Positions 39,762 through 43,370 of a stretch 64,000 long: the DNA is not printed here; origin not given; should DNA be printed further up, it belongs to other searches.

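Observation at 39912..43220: Head-to-tail fusion of two complete PilB/GspE secretion ATPases in one 1102-aa polypeptide, orphaned from other pilus genes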

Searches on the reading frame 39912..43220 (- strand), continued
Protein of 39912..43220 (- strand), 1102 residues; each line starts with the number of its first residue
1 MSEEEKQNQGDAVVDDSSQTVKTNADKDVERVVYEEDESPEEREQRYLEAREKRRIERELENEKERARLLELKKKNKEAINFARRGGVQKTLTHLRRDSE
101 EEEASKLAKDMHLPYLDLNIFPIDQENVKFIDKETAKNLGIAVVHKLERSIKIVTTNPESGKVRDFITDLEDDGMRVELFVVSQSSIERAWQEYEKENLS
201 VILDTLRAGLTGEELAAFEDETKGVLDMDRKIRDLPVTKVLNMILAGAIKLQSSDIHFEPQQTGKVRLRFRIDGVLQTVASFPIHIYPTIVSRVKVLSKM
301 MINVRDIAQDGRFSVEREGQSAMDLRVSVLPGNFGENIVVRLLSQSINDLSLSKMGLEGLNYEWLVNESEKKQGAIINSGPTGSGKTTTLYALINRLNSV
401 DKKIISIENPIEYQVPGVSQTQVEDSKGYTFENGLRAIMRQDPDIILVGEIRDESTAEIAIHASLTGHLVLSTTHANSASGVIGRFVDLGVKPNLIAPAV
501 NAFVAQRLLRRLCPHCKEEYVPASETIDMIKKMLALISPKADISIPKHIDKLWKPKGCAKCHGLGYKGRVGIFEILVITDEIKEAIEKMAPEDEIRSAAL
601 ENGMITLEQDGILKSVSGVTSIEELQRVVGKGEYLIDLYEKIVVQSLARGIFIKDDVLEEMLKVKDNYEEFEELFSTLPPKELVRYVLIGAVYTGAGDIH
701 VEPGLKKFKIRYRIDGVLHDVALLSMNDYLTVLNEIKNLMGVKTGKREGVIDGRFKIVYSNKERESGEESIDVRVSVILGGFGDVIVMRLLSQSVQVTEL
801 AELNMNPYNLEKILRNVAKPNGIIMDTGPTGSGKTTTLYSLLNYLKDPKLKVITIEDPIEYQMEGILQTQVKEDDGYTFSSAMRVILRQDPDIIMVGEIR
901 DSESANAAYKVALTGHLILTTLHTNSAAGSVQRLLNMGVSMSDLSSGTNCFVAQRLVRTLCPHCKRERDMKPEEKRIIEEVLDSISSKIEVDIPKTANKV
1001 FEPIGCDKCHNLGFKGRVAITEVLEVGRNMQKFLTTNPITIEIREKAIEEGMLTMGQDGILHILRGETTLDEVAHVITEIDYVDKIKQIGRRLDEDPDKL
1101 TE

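Call 21: find_encoding_contigs(protein=P0029, flank=10000, max_places=2)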
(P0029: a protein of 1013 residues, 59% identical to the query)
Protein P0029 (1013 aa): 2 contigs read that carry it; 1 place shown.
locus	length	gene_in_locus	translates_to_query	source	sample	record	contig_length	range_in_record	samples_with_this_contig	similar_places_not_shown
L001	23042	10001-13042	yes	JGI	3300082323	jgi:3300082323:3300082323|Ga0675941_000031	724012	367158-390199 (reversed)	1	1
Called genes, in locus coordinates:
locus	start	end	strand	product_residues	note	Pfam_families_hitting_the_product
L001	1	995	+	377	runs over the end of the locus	PF01855:POR_N, PF02780:Transketolase_C (weak), PF17147:PFOR_II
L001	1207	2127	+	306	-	PF02775:TPP_enzyme_C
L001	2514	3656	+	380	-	PF02646:RmuC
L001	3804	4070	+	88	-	-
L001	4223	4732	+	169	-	PF01797:Y1_Tnp (weak)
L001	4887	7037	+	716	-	PF00580:UvrD-helicase, PF01443:Viral_helicase1 (faint), PF13245:AAA_19, PF13604:AAA_30 (faint), PF13361:UvrD_C, PF13538:UvrD_C_2, PF21196:PcrA_UvrD_tudor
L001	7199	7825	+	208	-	PF13238:AAA_18 (weak)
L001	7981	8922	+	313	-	PF03990:DUF348 (faint), PF07501:G5, PF03330:DPBB_1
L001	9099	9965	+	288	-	PF00398:RrnaAD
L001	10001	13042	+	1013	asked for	PF05157:MshEN, PF00437:T2SSE, PF25199:nSTAND_NTPase5 (faint), PF00005:ABC_tran (faint), PF04851:ResIII (faint), PF07724:AAA_2 (faint), PF12775:AAA_7 (faint), PF00437:T2SSE, +3 more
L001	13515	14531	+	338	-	PF06068:TIP49 (faint), PF01078:Mg_chelatase (faint), PF05496:RuvB_N, PF00004:AAA, PF07728:AAA_5, PF17864:AAA_lid_4, PF05491:WHD_RuvB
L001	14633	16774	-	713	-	PF17191:RecG_wedge, PF01336:tRNA_anti-codon, PF00176:SNF2-rel_dom (weak), PF00270:DEAD, PF04851:ResIII, PF00271:Helicase_C, PF22590:Cas3-like_C_2 (weak), PF19833:RecG_dom3_C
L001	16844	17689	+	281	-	PF01553:Acyltransferase (weak)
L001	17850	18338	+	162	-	PF00702:Hydrolase (faint), PF02498:Bro-N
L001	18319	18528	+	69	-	-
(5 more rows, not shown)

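Call 22: find_encoding_contigs(protein=P0119, flank=10000, max_places=2)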
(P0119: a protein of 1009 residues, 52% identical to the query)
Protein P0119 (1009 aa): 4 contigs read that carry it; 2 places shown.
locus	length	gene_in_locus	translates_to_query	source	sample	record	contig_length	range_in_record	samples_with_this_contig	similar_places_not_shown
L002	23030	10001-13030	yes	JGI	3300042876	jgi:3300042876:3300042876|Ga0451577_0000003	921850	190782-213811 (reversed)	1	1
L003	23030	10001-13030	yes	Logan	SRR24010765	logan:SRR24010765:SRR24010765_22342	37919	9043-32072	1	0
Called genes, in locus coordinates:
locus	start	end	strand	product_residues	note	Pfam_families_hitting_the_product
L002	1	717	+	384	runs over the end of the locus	PF00712:DNA_pol3_beta, PF02767:DNA_pol3_beta_2, PF02768:DNA_pol3_beta_3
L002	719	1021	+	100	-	PF05258:DciA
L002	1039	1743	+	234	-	PF00160:Pro_isomerase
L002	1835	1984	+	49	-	-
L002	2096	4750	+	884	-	PF02739:5_3_exonuc_N, PF01367:5_3_exonuc, PF01612:DNA_pol_A_exo1 (weak), PF22619:DNA_polI_exo1, PF00476:DNA_pol_A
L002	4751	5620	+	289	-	PF01149:Fapy_DNA_glyco, PF06831:H2TH, PF06827:zf-FPG_IleRS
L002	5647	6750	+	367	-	PF11258:DUF3048, PF17479:DUF3048_C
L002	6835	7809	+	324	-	PF21694:DNA_pol3_delta_C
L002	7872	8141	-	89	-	PF01649:Ribosomal_S20p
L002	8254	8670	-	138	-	PF02367:TsaE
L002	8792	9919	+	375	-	PF01368:DHH (weak)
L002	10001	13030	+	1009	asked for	PF03205:MobB (faint), PF05157:MshEN, PF00437:T2SSE, PF00004:AAA (faint), PF02492:cobW (faint), PF04851:ResIII (faint), PF05872:HerA_C (faint), PF00437:T2SSE, +9 more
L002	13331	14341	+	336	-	PF06068:TIP49 (faint), PF05496:RuvB_N, PF00004:AAA, PF07728:AAA_5, PF13173:AAA_14 (weak), PF17864:AAA_lid_4, PF05491:WHD_RuvB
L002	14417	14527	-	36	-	-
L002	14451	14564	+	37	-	-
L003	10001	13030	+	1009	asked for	PF03205:MobB (faint), PF05157:MshEN, PF00437:T2SSE, PF00004:AAA (faint), PF02492:cobW (faint), PF04851:ResIII (faint), PF05872:HerA_C (faint), PF00437:T2SSE, +9 more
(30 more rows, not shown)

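Call 23: find_encoding_contigs(protein=P0010, flank=10000, max_places=2)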
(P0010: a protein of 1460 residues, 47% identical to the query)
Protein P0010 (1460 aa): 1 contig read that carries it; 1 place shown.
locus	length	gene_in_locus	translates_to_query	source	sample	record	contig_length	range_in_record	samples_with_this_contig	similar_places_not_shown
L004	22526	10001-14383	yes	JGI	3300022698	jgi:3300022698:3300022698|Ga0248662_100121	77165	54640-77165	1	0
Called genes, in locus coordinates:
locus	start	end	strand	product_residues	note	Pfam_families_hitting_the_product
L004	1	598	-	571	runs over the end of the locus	PF09972:DUF2207, PF20990:DUF2207_C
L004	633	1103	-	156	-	PF02681:DUF212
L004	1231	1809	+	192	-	PF04011:LemA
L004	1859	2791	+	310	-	PF01435:Peptidase_M48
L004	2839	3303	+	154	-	-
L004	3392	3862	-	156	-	-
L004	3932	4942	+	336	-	PF06068:TIP49 (faint), PF05496:RuvB_N, PF01078:Mg_chelatase (faint), PF13191:AAA_16 (faint), PF00004:AAA, PF07728:AAA_5, PF17864:AAA_lid_4, PF05491:WHD_RuvB, +1 more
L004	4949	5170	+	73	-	-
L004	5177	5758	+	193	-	PF03703:bPH_2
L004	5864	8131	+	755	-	PF00932:LTD, PF18911:PKD_4, PF00801:PKD, PF00932:LTD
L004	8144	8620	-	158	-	PF02367:TsaE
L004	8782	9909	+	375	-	PF01368:DHH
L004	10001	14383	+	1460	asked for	PF01935:DUF87 (faint), PF05157:MshEN (weak), PF03215:Rad17 (faint), PF14532:Sigma54_activ_2 (faint), PF16796:Microtub_bd (faint), PF00437:T2SSE, PF00004:AAA (faint), PF00437:T2SSE, +23 more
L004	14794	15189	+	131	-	PF09685:MamF_MmsF (weak)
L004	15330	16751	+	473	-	PF00224:PK, PF03328:HpcH_HpaI (weak), PF02887:PK_C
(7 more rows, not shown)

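Call 27: find_related_loci(query=A1, collection=genome_contigs, flank=10000)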
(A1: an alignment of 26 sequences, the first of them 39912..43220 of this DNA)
Query A1 (1102 aa) in genome_contigs; peptide patterns used: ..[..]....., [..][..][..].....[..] (x = any residue, [..] = any of these).
600 stretches matched a pattern (row limit reached: there are more); 597 encode a relative of the query (tblastn E <= 1e-3); the best 80 are kept; 80 distinct loci.
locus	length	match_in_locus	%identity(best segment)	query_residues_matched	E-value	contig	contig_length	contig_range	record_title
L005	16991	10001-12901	43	100-1091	0e+0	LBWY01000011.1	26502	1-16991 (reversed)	MAG: Parcubacteria group bacterium GW2011_GWE2_39_37 UT48_C0011, whole genome shotgun sequence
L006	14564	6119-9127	49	73-1086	0e+0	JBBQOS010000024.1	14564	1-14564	MAG: Candidatus Moraniibacteriota bacterium isolate Co_metawrap_171 Cmw_171_k141_26614930_length_14564_cov_16.9956, whol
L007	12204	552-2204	47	92-1073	3e-157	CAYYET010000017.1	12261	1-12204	MAG TPA_asm: uncultured Bdellovibrionales bacterium isolate SRP135725_co1_601 genome assembly, contig: NODE_7154_length_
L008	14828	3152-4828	43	66-1080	7e-143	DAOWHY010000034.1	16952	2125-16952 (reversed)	MAG TPA_asm: Candidatus Moraniibacteriota bacterium isolate CSMAG_2029 CSMAG_2029_k141_3233306_length_16952_cov_16.9800,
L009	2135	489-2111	42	92-1077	7e-149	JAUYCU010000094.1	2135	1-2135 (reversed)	MAG: bacterium isolate C20_maxbin.098 C20_k141_388700, whole genome shotgun sequence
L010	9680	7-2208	36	165-1079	2e-135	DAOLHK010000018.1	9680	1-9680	MAG TPA_asm: Candidatus Saccharibacteria bacterium isolate AMR_MDS_0256 NODE_391_length_9680_cov_12.947636, whole genome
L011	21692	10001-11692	43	54-1080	3e-151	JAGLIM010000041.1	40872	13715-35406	MAG: Candidatus Paceibacterota bacterium isolate RS_2_5 ROV157_2.bin.5.fa_41, whole genome shotgun sequence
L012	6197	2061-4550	34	56-1077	1e-131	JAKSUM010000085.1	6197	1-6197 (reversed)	MAG: bacterium isolate Horse_feces333 MAG333_85, whole genome shotgun sequence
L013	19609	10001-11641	42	91-1078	8e-135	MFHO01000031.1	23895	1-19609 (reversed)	MAG: Candidatus Giovannonibacteria bacterium RIFCSPHIGHO2_02_FULL_45_13 rifcsphigho2_02_scaffold_6971, whole genome shot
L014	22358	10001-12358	33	108-1076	2e-129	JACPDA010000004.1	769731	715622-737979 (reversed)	MAG: Candidatus Daviesbacteria bacterium isolate NC_groundwater_297_Ag_B-0.1um_41_14 S7_GD2017_3_B1_scaffold_1, whole ge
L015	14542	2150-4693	33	50-1076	3e-129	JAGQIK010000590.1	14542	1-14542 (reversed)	MAG: Myxococcales bacterium isolate HKST-UBA02 k127_3152251, whole genome shotgun sequence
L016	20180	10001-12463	38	111-1079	9e-129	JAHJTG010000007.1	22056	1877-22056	MAG: Patescibacteria group bacterium isolate OS_PC_MetaG.mb.42 OS_PC_MetaG.mb.42_k141_303463, whole genome shotgun seque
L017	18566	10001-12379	32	113-1082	2e-126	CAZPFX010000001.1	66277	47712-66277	MAG TPA_asm: uncultured Pseudomonadales bacterium isolate SRP118108_co5_543 genome assembly, contig: NODE_212_length_662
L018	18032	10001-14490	34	41-1076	1e-125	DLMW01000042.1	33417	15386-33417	MAG TPA_asm: bacterium UBP18_UBA7526 isolate UBA7526 UBA7526_contig_2568, whole genome shotgun sequence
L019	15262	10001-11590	43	97-1076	2e-124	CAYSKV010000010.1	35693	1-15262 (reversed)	MAG TPA_asm: uncultured Gammaproteobacteria bacterium isolate binchicken_co154_6 genome assembly, contig: NODE_1547_leng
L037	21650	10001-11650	38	90-1077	6e-112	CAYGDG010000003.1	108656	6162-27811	MAG TPA_asm: uncultured Candidatus Saccharibacteria bacterium isolate ERP113451_co1_245 genome assembly, contig: NODE_84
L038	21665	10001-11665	39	89-1081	1e-111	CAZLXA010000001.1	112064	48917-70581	MAG TPA_asm: uncultured Candidatus Saccharibacteria bacterium isolate SRP272421_co2_734 genome assembly, contig: NODE_14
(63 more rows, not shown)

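Call 38: find_encoding_contigs(protein=P0001, flank=1000, max_places=3)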
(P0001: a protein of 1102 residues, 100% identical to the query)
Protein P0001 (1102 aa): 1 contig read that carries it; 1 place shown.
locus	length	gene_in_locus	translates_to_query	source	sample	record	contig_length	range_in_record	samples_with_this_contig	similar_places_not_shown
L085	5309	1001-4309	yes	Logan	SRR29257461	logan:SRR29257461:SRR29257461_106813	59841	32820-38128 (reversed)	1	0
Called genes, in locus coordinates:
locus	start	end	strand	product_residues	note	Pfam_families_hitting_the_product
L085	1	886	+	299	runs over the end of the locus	PF00398:RrnaAD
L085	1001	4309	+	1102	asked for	PF04851:ResIII (faint), PF05157:MshEN (weak), PF13401:AAA_22 (faint), PF20720:nSTAND3 (faint), PF00437:T2SSE, PF02492:cobW (faint), PF12775:AAA_7 (faint), PF00437:T2SSE, +1 more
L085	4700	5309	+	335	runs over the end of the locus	PF05496:RuvB_N, PF00004:AAA, PF07728:AAA_5, PF17864:AAA_lid_4, PF05491:WHD_RuvB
